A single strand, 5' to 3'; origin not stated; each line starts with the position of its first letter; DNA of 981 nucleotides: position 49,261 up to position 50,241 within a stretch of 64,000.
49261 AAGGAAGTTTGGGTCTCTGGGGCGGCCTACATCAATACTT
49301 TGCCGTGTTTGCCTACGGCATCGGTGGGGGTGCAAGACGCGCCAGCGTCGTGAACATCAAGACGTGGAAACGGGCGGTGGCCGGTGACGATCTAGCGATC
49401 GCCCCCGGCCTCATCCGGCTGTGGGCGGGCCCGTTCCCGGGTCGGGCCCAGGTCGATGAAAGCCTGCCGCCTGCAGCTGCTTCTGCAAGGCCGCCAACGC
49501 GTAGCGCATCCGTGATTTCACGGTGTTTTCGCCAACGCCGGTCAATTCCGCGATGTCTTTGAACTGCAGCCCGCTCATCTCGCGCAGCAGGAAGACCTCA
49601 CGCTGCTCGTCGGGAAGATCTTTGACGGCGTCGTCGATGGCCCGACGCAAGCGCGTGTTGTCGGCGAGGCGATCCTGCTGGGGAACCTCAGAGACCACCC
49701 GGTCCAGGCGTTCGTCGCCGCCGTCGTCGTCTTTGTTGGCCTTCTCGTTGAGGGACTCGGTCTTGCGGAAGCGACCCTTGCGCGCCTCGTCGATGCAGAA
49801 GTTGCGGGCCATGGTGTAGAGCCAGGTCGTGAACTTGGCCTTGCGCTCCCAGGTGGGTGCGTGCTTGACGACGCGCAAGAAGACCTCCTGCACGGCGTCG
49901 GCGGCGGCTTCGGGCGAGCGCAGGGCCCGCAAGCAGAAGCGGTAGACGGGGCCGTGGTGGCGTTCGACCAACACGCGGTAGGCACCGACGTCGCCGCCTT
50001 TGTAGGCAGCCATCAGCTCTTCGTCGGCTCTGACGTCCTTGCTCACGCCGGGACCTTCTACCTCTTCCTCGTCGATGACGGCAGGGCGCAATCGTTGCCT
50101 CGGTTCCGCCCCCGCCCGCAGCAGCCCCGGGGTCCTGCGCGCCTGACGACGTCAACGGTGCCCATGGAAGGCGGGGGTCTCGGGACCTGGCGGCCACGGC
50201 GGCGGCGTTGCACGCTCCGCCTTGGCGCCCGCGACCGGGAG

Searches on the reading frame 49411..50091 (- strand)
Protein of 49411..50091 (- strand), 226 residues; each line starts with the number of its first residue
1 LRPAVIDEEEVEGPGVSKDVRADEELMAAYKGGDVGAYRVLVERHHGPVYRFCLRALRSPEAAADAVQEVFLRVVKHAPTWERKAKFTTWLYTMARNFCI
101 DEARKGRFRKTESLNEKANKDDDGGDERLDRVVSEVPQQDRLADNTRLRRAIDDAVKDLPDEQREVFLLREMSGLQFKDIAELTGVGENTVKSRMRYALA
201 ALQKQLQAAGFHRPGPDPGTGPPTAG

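Call 56: search_protein_families(library=pfam, proteins=[window:49411-50091:-], max_evalue=0.00001)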
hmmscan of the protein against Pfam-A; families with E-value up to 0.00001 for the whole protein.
window:49411-50091:- (226 aa): 4 families
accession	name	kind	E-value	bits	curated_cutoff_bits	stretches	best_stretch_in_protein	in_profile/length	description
PF04542.20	Sigma70_r2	-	3.4e-20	72.1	24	1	41-107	1-69/71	Sigma-70 region 2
PF08281.18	Sigma70_r4_2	-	1.3e-14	54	25.7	1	149-202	1-54/54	Sigma-70, region 4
PF07638.17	Sigma70_ECF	-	3e-10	40.7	21.1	1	64-207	51-184/185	ECF sigma factor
PF04545.22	Sigma70_r4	-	4.8e-09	36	24.1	1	157-204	3-50/50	Sigma-70, region 4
